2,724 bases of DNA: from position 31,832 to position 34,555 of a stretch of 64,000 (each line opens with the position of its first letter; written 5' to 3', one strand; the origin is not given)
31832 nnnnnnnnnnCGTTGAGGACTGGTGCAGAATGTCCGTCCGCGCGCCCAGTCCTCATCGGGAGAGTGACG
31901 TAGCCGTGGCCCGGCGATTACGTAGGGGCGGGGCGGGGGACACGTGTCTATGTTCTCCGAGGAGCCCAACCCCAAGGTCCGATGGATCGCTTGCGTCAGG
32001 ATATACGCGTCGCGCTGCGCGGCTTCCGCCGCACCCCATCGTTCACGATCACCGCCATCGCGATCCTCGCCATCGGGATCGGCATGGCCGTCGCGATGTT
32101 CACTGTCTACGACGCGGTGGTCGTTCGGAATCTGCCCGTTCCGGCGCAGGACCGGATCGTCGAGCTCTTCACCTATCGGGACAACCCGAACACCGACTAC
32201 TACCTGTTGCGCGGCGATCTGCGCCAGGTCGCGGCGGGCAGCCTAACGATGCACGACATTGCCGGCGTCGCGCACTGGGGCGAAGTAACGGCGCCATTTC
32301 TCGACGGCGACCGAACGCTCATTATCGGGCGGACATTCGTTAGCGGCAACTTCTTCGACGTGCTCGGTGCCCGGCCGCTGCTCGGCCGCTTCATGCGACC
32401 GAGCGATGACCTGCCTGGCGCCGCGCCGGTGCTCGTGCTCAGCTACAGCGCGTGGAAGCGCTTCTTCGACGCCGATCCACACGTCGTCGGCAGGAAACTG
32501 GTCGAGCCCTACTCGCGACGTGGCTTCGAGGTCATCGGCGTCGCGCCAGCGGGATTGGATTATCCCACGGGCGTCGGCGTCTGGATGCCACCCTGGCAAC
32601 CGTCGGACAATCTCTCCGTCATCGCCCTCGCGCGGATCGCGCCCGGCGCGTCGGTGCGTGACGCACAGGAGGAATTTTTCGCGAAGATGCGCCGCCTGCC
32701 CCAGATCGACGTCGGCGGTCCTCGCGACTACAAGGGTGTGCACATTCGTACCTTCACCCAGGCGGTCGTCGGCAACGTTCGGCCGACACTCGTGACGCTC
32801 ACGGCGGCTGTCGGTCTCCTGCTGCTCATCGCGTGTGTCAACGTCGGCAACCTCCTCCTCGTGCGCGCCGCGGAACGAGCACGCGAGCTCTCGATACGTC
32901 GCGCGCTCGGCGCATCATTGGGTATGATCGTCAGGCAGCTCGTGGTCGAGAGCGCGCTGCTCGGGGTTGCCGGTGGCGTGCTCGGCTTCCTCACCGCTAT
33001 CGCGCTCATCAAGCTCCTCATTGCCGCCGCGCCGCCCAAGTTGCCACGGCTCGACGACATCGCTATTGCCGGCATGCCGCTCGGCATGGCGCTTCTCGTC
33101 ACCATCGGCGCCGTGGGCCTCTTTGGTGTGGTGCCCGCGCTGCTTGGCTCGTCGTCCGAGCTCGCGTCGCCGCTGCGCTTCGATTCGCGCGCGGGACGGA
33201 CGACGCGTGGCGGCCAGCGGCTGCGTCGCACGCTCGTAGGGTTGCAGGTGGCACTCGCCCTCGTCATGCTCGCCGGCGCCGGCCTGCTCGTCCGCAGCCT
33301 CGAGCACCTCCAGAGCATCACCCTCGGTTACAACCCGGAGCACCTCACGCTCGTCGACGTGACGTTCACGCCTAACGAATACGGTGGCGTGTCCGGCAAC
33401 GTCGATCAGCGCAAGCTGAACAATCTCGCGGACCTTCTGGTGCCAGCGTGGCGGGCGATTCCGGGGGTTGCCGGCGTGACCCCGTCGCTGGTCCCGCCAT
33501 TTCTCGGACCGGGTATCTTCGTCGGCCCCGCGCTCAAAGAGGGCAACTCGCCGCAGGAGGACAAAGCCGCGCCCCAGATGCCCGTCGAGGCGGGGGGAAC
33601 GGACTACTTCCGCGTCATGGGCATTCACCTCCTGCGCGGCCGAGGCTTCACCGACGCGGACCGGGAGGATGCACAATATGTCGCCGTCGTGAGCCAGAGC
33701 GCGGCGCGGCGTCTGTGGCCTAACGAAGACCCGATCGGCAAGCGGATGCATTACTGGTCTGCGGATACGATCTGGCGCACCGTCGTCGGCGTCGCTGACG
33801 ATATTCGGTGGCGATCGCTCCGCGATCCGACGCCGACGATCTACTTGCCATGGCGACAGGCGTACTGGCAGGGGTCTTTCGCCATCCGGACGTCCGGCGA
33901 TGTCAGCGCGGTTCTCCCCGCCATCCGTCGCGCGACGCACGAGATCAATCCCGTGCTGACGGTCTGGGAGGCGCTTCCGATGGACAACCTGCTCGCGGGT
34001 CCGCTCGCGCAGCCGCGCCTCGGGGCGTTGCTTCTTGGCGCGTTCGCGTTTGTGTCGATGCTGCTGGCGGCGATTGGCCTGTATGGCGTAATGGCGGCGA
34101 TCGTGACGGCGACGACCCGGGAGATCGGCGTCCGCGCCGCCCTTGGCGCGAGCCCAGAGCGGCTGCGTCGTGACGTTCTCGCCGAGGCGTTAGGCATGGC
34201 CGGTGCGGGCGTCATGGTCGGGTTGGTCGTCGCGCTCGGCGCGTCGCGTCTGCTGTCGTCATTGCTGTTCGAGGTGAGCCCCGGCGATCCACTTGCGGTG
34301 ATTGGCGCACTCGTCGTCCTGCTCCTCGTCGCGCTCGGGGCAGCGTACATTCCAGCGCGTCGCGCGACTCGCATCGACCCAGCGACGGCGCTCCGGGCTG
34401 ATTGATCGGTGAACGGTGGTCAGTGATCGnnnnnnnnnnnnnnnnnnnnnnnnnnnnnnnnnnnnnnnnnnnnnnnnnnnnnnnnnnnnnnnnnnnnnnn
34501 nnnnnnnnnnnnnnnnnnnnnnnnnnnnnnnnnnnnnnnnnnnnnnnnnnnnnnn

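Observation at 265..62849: Hyper-abundant non-palindromic octamer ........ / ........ scattered through genes and spacers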

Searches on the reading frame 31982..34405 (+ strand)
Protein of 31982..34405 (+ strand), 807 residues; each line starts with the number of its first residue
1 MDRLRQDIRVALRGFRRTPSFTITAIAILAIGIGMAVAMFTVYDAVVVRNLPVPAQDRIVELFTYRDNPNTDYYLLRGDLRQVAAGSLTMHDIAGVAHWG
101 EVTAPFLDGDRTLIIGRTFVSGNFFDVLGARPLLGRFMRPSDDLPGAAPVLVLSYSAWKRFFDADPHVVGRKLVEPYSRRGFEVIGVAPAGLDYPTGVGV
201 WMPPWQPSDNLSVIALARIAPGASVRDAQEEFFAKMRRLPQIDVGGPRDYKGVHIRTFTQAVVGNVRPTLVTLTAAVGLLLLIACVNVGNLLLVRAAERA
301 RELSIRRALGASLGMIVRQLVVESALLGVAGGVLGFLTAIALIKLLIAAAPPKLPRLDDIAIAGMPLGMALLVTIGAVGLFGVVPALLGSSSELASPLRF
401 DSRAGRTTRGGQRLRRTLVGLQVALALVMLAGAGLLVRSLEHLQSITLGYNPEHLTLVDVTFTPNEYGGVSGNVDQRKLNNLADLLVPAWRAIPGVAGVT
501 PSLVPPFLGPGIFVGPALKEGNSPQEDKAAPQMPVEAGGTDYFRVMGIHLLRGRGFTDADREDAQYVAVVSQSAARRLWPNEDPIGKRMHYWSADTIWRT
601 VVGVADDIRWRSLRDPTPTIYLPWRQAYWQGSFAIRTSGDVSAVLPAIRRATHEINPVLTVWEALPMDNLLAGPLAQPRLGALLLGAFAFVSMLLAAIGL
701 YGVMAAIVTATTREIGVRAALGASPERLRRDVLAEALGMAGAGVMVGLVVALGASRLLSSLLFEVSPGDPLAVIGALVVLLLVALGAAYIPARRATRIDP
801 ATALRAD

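Call 7: search_protein_families(library=ncbifam, proteins=[window:31982-34405:+])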
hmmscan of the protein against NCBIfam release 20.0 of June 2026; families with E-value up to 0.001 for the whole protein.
window:31982-34405:+ (807 aa): 6 families
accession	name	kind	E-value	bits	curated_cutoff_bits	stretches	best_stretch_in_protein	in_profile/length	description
TIGR03434.1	ADOP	subfamily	1.6e-222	740.9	622.3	1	4-807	1-803/803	ADOP family duplicated permease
NF007826.0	PRK10535.1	equivalog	1.5e-28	99.4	966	2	119-386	371-633/648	macrolide ABC transporter ATP-binding protein/permease MacB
NF038008.1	ABC_perm_DarB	equivalog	1.2e-05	23.5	700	0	268-456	271-453/777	darobactin export ABC transporter permease subunit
TIGR02212.1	lolCE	equivalog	0.00015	20.9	362.45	0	277-343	273-339/411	lipoprotein-releasing ABC transporter permease subunit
NF038346.1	FtsX_actino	exception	0.00018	21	250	1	275-388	185-296/308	permease-like cell division protein FtsX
NF041854.1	ABC_perm_YbbP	equivalog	0.00048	18.1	999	1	268-346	688-760/806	putative ABC transporter permease subunit YbbP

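Call 9: find_homologous_proteins(query=window:31982-34405:+, max_evalue=1e-50)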
Query window:31982-34405:+ (807 aa): 7432 proteins with E <= 1e-50 among 8000 candidates; the best 120 are listed.
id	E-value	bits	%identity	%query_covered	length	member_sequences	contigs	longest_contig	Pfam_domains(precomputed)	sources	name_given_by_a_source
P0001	0.0e+0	1716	98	100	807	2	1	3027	PF02687.28,PF12704.15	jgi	jgi:predicted permease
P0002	0.0e+0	1703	97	100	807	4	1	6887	PF02687.28,PF12704.15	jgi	-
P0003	0.0e+0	1487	85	100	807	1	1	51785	PF02687.28,PF12704.15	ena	-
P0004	0.0e+0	1473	83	100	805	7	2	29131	PF02687.28,PF12704.15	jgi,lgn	-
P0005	0.0e+0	1290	82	89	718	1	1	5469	PF02687.28,PF12704.15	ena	-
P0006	0.0e+0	1266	71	100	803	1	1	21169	PF02687.28,PF12704.15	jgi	jgi:predicted permease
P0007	0.0e+0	1264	72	100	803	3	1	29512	PF02687.28,PF12704.15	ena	-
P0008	0.0e+0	1261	72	100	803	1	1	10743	PF02687.28,PF12704.15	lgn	-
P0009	0.0e+0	1260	72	100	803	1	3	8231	PF02687.28,PF12704.15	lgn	-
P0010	0.0e+0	1257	71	100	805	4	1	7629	PF02687.28,PF12704.15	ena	-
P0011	0.0e+0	1256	71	100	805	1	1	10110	PF02687.28,PF12704.15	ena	-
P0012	0.0e+0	1254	71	100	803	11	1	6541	PF02687.28,PF12704.15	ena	-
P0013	0.0e+0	1241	71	100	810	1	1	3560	PF02687.28,PF12704.15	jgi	jgi:predicted permease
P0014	0.0e+0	1240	71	100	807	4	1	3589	PF02687.28,PF12704.15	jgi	-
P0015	0.0e+0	1233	71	100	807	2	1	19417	PF02687.28,PF12704.15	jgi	jgi:predicted permease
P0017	0.0e+0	1216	70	99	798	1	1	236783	PF02687.28,PF12704.15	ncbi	ncbi:MAG: ABC transporter permease [Gemmatimonadaceae bacterium]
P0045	0.0e+0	1129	66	100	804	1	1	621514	PF02687.28,PF12704.15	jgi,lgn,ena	-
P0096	0.0e+0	1069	64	100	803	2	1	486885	PF02687.28,PF12704.15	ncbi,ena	-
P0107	1.1e-271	922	56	100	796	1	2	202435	PF02687.28,PF12704.15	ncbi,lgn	-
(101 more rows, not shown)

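Call 12: find_related_loci(query=A1, collection=genome_contigs, flank=10000)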
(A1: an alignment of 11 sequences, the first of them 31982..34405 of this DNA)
Query A1 (807 aa) in genome_contigs; peptide patterns used: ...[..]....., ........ (x = any residue, [..] = any of these).
599 stretches matched a pattern (row limit reached: there are more); 590 encode a relative of the query (tblastn E <= 1e-3); the best 80 are kept; 80 distinct loci.
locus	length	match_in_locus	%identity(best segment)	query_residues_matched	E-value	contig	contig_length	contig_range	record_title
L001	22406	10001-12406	50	1-807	0e+0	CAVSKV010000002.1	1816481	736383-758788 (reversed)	MAG: uncultured Gemmatimonadaceae bacterium isolate MFD05377.bin.1.102 genome assembly, contig: contig_43423, whole geno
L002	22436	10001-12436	50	1-807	0e+0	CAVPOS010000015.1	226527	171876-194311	MAG: uncultured Gemmatimonadaceae bacterium isolate MFD00031.bin.2.117 genome assembly, contig: contig_6473, whole genom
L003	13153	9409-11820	46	1-807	3e-168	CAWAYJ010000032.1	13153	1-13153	MAG: uncultured Gemmatimonadales bacterium isolate MFD05684.bin.1.259 genome assembly, contig: contig_86037, whole genom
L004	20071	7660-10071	46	1-807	3e-168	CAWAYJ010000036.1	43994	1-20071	MAG: uncultured Gemmatimonadales bacterium isolate MFD05684.bin.1.259 genome assembly, contig: contig_97951, whole genom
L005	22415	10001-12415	36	1-807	2e-126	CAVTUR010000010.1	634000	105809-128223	MAG: Blastocatellia bacterium isolate MFD04944.bin.3.75 genome assembly, contig: contig_26639, whole genome shotgun sequ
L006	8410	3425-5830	35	1-807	7e-124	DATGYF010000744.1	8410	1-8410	MAG TPA_asm: Terriglobales bacterium isolate SMAG_U10628 k141_465811, whole genome shotgun sequence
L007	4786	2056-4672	34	3-807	5e-123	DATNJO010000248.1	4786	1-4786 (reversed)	MAG TPA_asm: Pyrinomonadaceae bacterium isolate SMAG_U11401 k141_46623, whole genome shotgun sequence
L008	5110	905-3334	35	2-807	2e-119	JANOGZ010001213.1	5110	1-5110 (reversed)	MAG: Pyrinomonadaceae bacterium isolate SOY_64_concoct_390 SOY_64_k141_293314, whole genome shotgun sequence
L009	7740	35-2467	34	1-807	1e-117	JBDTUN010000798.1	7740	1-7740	MAG: Acidobacteriota bacterium isolate cluster3_bin.45 NODE_46929_length_7740_cov_5.291347, whole genome shotgun sequenc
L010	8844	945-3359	36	1-807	1e-116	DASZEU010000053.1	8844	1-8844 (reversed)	MAG TPA_asm: Candidatus Angelobacter sp. isolate SMAG_U6502 k141_31906, whole genome shotgun sequence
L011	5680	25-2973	34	6-807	1e-114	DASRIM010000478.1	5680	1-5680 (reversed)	MAG TPA_asm: Pyrinomonadaceae bacterium isolate SMAG_U10110 k141_2823949, whole genome shotgun sequence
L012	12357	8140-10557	35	1-807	4e-114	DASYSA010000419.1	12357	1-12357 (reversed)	MAG TPA_asm: Blastocatellia bacterium isolate SMAG_U4525 k141_1816378, whole genome shotgun sequence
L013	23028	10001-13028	35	1-807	2e-113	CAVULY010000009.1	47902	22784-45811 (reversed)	MAG: uncultured Acidobacteriota bacterium isolate MFD06435.bin.1.27 genome assembly, contig: contig_51924, whole genome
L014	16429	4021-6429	40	3-807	8e-144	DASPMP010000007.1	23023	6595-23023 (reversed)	MAG TPA_asm: Gemmatimonadaceae bacterium isolate SMAG_U12095 k141_187981, whole genome shotgun sequence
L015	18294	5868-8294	34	1-807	3e-114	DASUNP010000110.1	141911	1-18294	MAG TPA_asm: Blastocatellia bacterium isolate SMAG_U1603 k141_1047147, whole genome shotgun sequence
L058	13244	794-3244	36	2-807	6e-115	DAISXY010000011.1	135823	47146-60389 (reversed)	MAG TPA_asm: Chthoniobacterales bacterium isolate CTOTU9909 NODE_11_length_135823_cov_7.373718, whole genome shotgun seq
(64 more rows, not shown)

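Call 15: find_encoding_contigs(protein=P0003, flank=10000, max_places=2)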
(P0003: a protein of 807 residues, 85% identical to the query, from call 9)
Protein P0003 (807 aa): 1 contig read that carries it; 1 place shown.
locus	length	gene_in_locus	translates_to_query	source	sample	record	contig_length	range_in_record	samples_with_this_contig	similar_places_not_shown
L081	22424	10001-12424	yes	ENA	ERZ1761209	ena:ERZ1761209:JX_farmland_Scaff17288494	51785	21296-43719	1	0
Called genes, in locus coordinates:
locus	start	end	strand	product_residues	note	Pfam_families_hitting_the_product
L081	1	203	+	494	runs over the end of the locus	PF00370:FGGY_N, PF02782:FGGY_C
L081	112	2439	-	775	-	PF03176:MMPL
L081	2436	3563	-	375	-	PF13527:Acetyltransf_9 (weak)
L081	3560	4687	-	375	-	PF11899:DUF3419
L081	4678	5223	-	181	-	PF03232:COQ7 (faint)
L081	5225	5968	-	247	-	-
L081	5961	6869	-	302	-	-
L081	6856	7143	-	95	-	PF00550:PP-binding (weak)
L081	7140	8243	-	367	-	PF01073:3Beta_HSD, PF01370:Epimerase, PF04321:RmlD_sub_bind, PF07993:NAD_binding_4, PF16363:GDP_Man_Dehyd, PF13460:NAD_binding_10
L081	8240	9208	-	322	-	PF08545:ACP_syn_III, PF08541:ACP_syn_III_C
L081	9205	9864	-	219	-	PF01648:ACPS (faint)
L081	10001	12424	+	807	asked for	PF12704:MacB_PCD, PF02687:FtsX, PF12704:MacB_PCD, PF02687:FtsX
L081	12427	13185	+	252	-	PF02585:PIG-L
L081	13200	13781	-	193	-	-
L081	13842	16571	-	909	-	PF12704:MacB_PCD, PF02687:FtsX, PF12704:MacB_PCD, PF02687:FtsX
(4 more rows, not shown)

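Call 16: find_encoding_contigs(protein=P0004, flank=10000, max_places=2)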
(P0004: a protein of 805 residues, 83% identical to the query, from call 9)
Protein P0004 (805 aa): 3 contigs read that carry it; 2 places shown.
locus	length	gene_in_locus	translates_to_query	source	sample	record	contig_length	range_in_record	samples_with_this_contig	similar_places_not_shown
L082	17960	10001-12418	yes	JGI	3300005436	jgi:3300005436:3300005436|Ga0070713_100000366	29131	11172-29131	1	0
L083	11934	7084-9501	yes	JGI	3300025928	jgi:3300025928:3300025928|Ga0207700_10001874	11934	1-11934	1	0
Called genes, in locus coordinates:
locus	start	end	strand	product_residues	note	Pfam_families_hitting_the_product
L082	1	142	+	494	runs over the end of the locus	PF00370:FGGY_N, PF02782:FGGY_C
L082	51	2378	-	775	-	PF03176:MMPL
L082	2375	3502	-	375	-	-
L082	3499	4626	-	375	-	PF11899:DUF3419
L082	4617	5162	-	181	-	PF03232:COQ7 (faint)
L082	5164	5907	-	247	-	-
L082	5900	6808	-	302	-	-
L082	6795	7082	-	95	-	PF00550:PP-binding (weak)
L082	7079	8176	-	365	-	PF01073:3Beta_HSD, PF01370:Epimerase, PF04321:RmlD_sub_bind, PF07993:NAD_binding_4, PF13460:NAD_binding_10, PF16363:GDP_Man_Dehyd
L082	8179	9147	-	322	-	PF08545:ACP_syn_III, PF08541:ACP_syn_III_C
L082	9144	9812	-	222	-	PF01648:ACPS (weak)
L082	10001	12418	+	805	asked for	PF12704:MacB_PCD, PF02687:FtsX, PF12704:MacB_PCD, PF02687:FtsX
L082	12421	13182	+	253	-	PF02585:PIG-L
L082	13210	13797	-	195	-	-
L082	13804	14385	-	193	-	-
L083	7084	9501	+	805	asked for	PF12704:MacB_PCD, PF02687:FtsX, PF12704:MacB_PCD, PF02687:FtsX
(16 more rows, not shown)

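Call 17: find_encoding_contigs(protein=P0017, flank=10000, max_places=2)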
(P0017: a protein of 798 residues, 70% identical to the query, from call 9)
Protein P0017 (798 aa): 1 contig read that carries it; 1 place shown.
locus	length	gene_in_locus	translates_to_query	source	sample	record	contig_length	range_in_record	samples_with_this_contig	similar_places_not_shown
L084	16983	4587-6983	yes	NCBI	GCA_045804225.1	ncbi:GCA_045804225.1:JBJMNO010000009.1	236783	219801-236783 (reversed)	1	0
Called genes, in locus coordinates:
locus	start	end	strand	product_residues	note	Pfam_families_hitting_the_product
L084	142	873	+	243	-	PF00230:MIP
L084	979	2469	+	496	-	PF00370:FGGY_N, PF02782:FGGY_C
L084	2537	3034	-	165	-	-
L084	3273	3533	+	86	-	-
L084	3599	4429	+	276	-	-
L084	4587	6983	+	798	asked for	PF12704:MacB_PCD, PF02687:FtsX, PF12704:MacB_PCD, PF02687:FtsX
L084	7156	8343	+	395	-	PF16371:MetallophosN, PF00149:Metallophos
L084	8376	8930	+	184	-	-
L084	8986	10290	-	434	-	PF00083:Sugar_tr, PF07690:MFS_1, PF00083:Sugar_tr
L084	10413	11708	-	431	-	PF00083:Sugar_tr, PF07690:MFS_1, PF00083:Sugar_tr, PF07690:MFS_1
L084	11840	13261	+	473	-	PF01546:Peptidase_M20, PF07687:M20_dimer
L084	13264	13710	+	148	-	PF12903:DUF3830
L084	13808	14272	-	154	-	PF05163:DinB, PF12867:DinB_2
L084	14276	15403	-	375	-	PF04951:Peptidase_M55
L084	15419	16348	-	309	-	PF00561:Abhydrolase_1, PF12146:Hydrolase_4, PF12697:Abhydrolase_6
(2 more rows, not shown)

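Call 30: find_encoding_contigs(protein=P0045, flank=10000, max_places=1)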
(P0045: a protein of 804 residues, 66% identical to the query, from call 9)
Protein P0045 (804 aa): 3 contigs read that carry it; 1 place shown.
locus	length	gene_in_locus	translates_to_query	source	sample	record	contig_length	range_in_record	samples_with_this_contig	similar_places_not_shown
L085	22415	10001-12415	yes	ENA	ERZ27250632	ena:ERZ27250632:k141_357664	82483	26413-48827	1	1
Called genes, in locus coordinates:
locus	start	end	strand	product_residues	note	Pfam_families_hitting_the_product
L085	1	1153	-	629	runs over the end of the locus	PF00672:HAMP, PF00512:HisKA, PF02518:HATPase_c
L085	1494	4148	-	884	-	PF00246:Peptidase_M14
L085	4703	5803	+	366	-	-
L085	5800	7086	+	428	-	PF17170:DUF5128 (weak)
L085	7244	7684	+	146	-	-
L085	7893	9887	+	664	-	PF12439:GDE_N, PF06202:GDE_C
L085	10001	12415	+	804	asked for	PF12704:MacB_PCD, PF02687:FtsX, PF12704:MacB_PCD, PF02687:FtsX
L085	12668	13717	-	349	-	PF00296:Bac_luciferase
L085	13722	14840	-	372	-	PF22626:LysX_preATP_grasp (weak)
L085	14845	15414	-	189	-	PF03358:FMN_red, PF02525:Flavodoxin_2 (weak)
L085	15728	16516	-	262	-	PF02276:CytoC_RC (weak), PF13174:TPR_6 (faint), PF09976:TPR_21 (weak), PF13414:TPR_11 (faint), PF13432:TPR_16 (weak), PF14559:TPR_19 (weak)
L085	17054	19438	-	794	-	PF00930:DPPIV_N, PF07676:PD40 (faint), PF26549:Tricorn_N, PF00326:Peptidase_S9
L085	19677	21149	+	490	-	-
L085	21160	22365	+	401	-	PF06580:His_kinase, PF02518:HATPase_c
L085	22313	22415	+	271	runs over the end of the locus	PF00072:Response_reg, PF04397:LytTR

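Call 31: find_encoding_contigs(protein=P0096, flank=10000, max_places=1)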
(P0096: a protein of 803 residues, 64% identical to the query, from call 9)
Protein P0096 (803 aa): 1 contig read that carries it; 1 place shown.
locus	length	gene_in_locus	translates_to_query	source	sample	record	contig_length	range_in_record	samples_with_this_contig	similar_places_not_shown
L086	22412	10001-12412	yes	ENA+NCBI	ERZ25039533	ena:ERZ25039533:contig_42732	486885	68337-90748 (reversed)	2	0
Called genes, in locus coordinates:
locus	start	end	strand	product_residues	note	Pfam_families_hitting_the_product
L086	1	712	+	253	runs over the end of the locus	-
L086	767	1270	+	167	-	PF06983:3-dmu-9_3-mt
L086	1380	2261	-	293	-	PF00756:Esterase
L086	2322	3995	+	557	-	PF00488:MutS_V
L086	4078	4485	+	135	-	PF13715:CarbopepD_reg_2 (weak), PF13620:CarboxypepD_reg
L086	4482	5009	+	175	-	-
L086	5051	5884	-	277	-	PF00795:CN_hydrolase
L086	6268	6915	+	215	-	PF12867:DinB_2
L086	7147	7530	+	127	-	PF03965:Penicillinase_R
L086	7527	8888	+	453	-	PF05569:Peptidase_M56, PF03544:TonB_C (weak)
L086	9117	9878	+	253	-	-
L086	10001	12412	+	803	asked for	PF12704:MacB_PCD, PF02687:FtsX, PF12704:MacB_PCD, PF02687:FtsX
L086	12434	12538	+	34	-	-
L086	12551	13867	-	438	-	PF00155:Aminotran_1_2 (faint), PF00266:Aminotran_5, PF01041:DegT_DnrJ_EryC1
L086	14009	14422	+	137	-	-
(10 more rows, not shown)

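Call 32: find_encoding_contigs(protein=P0107, flank=10000, max_places=1)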
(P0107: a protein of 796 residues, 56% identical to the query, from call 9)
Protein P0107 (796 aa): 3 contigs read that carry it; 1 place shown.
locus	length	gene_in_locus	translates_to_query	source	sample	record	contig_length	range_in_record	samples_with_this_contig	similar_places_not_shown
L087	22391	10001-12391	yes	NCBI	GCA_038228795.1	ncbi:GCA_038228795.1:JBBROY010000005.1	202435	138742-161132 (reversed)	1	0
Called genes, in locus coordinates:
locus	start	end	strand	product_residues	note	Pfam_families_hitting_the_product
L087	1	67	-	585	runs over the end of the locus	PF03739:LptF_LptG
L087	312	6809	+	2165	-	PF14349:SprA_N (weak)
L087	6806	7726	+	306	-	PF04389:Peptidase_M28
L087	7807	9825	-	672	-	PF05649:Peptidase_M13_N, PF01431:Peptidase_M13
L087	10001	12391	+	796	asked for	PF12704:MacB_PCD, PF02687:FtsX, PF12704:MacB_PCD, PF02687:FtsX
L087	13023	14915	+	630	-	PF05157:MshEN, PF00437:T2SSE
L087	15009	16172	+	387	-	PF00437:T2SSE, PF13191:AAA_16 (faint), PF13401:AAA_22 (faint)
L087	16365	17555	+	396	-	PF28597:T2SSF_N, PF00482:T2SSF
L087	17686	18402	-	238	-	-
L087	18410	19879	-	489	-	PF13699:eCIS_core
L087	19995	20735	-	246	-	PF04402:SIMPL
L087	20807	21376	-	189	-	PF01553:Acyltransferase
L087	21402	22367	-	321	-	PF01148:CTP_transf_1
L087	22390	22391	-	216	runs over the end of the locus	PF01553:Acyltransferase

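Call 35: find_related_loci(query=window:31982-34405:+, collection=metagenome_contigs, flank=10000)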
Query window:31982-34405:+ (807 aa) in metagenome_contigs; peptide patterns used: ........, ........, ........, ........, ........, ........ (x = any residue, [..] = any of these).
181 stretches matched a pattern; 4 encode a relative of the query (tblastn E <= 1e-3); 4 distinct loci.
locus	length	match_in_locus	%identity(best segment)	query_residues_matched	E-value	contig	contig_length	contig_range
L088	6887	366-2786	97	1-807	0e+0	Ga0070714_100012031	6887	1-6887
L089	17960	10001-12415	83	1-807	0e+0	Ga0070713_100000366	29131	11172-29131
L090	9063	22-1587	84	287-807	0e+0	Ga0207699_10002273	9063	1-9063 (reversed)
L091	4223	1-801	87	542-807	3e-128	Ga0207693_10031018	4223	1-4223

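Call 41: find_homologous_proteins(query=L058:803-3247:+, max_evalue=1e-80)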
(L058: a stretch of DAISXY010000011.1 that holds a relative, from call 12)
Query L058:803-3247:+ (814 aa): 7985 proteins with E <= 1e-80 among 8000 candidates; the best 120 are listed.
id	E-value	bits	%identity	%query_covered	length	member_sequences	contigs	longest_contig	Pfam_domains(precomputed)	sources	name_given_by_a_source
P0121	0.0e+0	1654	94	100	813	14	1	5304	PF02687.28,PF12704.15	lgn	-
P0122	0.0e+0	1595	89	100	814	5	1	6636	PF02687.28,PF12704.15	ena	-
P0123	0.0e+0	1570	88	100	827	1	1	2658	PF02687.28,PF12704.15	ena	-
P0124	0.0e+0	1560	87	100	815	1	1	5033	PF02687.28,PF12704.15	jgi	jgi:putative ABC transport system permease protein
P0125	0.0e+0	1559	87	100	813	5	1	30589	PF02687.28,PF12704.15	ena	-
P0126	0.0e+0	1555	86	100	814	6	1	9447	PF02687.28,PF12704.15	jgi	jgi:putative ABC transport system permease protein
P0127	0.0e+0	1554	86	100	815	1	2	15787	PF02687.28,PF12704.15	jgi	jgi:putative ABC transport system permease protein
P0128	0.0e+0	1548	86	100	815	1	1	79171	PF02687.28,PF12704.15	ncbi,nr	ncbi:MAG TPA: ABC transporter permease [Chthoniobacterales bacterium]|nr:ABC transporter permease [C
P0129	0.0e+0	1547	87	100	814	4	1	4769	PF02687.28,PF12704.15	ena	-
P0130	0.0e+0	1544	86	100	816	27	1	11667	PF02687.28,PF12704.15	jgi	jgi:putative ABC transport system permease protein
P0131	0.0e+0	1539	86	100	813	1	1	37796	PF02687.28,PF12704.15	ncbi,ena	ncbi:MAG: ABC transporter permease [Chthoniobacterales bacterium]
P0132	0.0e+0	1536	86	100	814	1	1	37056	PF02687.28,PF12704.15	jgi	jgi:putative ABC transport system permease protein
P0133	0.0e+0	1525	86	100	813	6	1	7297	PF02687.28,PF12704.15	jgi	-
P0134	0.0e+0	1498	84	100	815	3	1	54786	PF02687.28,PF12704.15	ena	-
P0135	0.0e+0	1481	83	100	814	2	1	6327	PF02687.28,PF12704.15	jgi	jgi:putative ABC transport system permease protein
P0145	0.0e+0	1293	86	84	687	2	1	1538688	PF02687.28,PF12704.15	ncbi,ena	-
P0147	0.0e+0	1235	68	100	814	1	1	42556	PF02687.28,PF12704.15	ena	-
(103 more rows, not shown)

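Call 42: find_encoding_contigs(protein=P0145, flank=10000, max_places=1)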
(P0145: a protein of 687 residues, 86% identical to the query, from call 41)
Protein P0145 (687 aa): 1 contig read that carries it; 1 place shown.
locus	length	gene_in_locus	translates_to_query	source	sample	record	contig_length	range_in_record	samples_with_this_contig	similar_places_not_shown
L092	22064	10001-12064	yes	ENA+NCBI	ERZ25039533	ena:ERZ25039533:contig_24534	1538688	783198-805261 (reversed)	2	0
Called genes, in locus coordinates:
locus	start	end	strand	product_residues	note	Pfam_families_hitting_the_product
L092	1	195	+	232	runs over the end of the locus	PF00005:ABC_tran, PF02463:SMC_N (faint), PF13304:AAA_21 (faint)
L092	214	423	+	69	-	-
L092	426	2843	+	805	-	PF12704:MacB_PCD, PF02687:FtsX, PF12704:MacB_PCD, PF02687:FtsX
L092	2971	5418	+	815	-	PF12704:MacB_PCD, PF02687:FtsX, PF12704:MacB_PCD, PF02687:FtsX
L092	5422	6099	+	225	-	PF00005:ABC_tran, PF13304:AAA_21 (weak)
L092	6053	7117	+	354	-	-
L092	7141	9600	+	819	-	PF12704:MacB_PCD, PF02687:FtsX, PF12704:MacB_PCD, PF02687:FtsX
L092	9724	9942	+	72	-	-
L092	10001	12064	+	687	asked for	PF12704:MacB_PCD, PF02687:FtsX, PF12704:MacB_PCD, PF02687:FtsX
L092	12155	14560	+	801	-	PF12704:MacB_PCD, PF02687:FtsX, PF12704:MacB_PCD, PF02687:FtsX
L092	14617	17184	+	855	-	PF12704:MacB_PCD, PF02687:FtsX, PF12704:MacB_PCD, PF02687:FtsX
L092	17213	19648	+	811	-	PF12704:MacB_PCD, PF02687:FtsX, PF12704:MacB_PCD, PF02687:FtsX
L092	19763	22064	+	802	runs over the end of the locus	PF12704:MacB_PCD, PF02687:FtsX, PF12704:MacB_PCD, PF02687:FtsX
